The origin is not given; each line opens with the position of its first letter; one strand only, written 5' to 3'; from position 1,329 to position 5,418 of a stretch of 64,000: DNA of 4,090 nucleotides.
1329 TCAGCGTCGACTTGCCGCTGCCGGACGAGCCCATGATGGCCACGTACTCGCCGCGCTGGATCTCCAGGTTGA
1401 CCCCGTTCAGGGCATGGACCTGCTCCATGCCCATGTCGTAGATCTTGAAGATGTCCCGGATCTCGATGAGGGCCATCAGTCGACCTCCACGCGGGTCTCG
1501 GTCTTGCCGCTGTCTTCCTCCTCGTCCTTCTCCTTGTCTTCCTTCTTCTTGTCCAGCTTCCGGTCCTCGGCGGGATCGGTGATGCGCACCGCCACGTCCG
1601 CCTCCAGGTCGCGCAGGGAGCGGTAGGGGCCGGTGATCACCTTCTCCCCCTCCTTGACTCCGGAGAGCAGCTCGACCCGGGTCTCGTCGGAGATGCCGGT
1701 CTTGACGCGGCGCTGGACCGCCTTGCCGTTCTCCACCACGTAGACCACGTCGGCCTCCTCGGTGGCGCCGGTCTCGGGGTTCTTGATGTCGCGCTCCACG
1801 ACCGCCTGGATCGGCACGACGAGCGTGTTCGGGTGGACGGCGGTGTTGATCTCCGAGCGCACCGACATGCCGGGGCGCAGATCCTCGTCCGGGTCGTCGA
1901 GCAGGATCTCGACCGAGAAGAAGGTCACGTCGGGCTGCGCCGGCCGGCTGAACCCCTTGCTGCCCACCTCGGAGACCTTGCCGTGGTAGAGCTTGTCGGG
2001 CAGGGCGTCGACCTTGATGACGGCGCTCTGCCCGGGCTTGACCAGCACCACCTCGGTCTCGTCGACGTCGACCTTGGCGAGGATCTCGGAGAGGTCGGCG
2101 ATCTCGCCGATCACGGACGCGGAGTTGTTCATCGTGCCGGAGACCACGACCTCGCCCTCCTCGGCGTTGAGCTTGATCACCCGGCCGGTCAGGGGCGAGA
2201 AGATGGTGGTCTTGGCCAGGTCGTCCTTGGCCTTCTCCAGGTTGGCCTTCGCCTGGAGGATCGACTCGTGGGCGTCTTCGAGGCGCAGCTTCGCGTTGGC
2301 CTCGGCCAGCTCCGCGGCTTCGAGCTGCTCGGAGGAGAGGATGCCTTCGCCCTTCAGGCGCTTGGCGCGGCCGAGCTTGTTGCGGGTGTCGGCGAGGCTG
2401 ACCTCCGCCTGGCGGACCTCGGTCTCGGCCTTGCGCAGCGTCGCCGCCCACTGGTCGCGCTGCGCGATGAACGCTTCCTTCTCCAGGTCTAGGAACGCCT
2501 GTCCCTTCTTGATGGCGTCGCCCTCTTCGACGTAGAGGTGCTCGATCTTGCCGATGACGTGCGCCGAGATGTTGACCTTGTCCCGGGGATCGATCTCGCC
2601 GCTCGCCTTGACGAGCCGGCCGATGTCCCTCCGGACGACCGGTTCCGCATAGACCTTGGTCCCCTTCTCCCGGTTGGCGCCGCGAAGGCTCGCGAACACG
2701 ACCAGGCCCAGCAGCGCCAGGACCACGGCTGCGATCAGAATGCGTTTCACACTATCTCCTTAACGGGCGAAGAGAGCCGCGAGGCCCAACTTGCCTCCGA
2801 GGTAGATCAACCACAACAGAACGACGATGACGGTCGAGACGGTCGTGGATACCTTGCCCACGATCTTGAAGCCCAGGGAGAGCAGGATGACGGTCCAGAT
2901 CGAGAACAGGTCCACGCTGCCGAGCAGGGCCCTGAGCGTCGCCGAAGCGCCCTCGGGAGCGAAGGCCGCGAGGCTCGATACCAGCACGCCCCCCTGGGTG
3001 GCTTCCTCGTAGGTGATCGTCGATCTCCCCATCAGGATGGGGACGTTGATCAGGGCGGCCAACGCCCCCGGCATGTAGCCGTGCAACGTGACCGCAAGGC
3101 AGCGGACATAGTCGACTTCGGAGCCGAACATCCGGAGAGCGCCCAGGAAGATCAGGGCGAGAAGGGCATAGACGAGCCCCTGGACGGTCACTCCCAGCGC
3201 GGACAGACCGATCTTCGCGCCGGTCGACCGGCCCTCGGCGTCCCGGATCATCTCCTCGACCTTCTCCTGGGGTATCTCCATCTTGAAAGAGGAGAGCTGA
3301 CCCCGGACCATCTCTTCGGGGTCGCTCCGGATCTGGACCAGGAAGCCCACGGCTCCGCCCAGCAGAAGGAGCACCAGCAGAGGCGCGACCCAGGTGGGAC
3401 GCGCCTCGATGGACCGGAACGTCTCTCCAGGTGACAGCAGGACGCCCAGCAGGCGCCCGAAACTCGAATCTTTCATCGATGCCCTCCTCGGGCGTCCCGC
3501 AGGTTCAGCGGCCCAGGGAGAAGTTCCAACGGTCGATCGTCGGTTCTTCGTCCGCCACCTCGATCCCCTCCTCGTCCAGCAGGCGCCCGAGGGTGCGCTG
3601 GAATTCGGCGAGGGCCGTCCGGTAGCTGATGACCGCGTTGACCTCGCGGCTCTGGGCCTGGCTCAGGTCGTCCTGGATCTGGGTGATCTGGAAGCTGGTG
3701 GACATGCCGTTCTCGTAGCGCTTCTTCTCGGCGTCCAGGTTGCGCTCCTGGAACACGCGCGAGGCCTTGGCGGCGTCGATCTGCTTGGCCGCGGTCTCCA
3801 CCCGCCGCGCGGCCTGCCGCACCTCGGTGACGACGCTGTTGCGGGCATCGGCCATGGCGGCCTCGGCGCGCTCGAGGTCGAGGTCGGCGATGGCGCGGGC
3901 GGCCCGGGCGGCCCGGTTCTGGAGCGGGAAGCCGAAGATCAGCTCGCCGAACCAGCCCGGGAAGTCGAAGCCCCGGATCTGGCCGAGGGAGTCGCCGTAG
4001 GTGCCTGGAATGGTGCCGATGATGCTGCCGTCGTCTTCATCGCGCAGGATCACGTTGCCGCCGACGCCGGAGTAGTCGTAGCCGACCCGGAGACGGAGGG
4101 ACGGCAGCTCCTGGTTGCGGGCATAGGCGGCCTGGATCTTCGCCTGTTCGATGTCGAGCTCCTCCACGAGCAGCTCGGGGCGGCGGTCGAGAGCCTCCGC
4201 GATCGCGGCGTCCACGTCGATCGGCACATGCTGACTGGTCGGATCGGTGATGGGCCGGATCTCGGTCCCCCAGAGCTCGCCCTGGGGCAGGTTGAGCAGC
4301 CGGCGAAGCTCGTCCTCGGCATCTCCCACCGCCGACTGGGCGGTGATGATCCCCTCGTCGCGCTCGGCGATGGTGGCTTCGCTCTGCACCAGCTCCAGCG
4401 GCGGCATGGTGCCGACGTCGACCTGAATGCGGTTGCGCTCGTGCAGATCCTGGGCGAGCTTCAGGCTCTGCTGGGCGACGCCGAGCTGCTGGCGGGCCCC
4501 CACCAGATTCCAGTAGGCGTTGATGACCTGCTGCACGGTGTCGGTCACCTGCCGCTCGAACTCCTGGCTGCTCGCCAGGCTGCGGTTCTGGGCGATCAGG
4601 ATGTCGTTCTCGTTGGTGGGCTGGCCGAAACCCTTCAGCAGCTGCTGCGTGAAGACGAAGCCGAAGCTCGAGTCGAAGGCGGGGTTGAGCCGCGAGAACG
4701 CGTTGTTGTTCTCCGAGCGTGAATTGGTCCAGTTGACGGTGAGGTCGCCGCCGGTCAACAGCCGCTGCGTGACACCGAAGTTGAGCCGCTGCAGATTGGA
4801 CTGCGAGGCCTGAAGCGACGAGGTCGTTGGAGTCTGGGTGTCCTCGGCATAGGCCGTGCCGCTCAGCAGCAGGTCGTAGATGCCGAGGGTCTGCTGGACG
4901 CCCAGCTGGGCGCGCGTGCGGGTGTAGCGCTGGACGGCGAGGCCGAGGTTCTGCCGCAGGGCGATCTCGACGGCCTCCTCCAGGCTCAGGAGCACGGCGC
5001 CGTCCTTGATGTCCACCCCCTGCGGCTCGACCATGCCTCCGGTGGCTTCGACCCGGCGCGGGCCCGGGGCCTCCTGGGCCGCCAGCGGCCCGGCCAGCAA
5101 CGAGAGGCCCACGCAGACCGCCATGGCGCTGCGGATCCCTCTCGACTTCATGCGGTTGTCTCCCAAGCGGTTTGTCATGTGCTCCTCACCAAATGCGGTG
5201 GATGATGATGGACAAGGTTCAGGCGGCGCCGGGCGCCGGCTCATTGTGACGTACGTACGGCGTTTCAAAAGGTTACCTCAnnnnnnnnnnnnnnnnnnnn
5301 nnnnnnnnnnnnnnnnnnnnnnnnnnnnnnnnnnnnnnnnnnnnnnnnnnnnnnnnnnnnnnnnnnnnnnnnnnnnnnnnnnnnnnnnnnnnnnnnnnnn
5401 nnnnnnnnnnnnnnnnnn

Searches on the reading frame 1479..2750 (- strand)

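Call 24: search_protein_families(library=pfam, proteins=[window:1479-2750:-], max_evalue=0.001)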
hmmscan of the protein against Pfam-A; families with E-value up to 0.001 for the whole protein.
window:1479-2750:- (424 aa): 5 families
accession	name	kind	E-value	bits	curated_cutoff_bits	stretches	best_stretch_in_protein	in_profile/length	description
PF16576.10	HlyD_D23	-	2.2e-26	92.9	30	1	49-297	8-214/214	Barrel-sandwich domain of CusB or HlyD membrane-fusion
PF13437.12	HlyD_3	-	3.2e-12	47.5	22.2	1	182-294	1-106/106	HlyD family secretion protein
PF00529.27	CusB_dom_1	-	2.2e-05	25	26.5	0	234-301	6-87/89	Cation efflux system protein CusB domain 1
PF13533.13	Biotin_lipoyl_2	-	3.4e-05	24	29.8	1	59-85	1-27/32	Biotin-lipoyl like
PF00364.28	Biotin_lipoyl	-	0.00017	21.8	22.1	0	60-85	44-69/73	Biotin-requiring enzyme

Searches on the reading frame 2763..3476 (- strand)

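Call 24: search_protein_families(library=pfam, proteins=[window:2763-3476:-], max_evalue=0.001)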
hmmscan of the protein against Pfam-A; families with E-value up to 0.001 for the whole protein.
window:2763-3476:- (238 aa): 1 family
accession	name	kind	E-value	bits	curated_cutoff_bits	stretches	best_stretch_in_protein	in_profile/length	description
PF04893.22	Yip1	-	1.3e-17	64.7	28.6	1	11-226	2-167/173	Yip1 domain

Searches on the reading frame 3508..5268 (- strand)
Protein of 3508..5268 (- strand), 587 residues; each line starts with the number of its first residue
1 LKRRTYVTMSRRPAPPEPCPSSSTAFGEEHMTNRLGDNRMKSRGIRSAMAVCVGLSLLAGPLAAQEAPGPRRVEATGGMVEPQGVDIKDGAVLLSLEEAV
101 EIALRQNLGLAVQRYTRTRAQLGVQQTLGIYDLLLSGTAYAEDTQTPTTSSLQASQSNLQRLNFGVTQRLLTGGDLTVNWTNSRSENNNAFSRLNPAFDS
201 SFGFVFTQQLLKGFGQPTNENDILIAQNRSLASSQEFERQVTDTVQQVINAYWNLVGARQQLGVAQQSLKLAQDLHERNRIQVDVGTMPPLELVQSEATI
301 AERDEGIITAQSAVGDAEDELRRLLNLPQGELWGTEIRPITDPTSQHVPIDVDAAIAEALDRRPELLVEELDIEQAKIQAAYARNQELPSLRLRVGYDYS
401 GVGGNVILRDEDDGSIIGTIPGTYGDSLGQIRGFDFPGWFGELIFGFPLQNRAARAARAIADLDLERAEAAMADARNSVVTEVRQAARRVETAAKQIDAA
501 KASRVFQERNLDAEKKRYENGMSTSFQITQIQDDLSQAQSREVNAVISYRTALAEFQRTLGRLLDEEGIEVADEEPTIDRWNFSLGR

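Call 24: search_protein_families(library=pfam, proteins=[window:3508-5268:-], max_evalue=0.001)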
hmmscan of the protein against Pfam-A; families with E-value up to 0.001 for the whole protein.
window:3508-5268:- (587 aa): 1 family
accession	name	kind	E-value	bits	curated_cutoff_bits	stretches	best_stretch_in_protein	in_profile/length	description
PF02321.23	OEP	-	1.6e-43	149.2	22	2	353-561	2-187/187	Outer membrane efflux protein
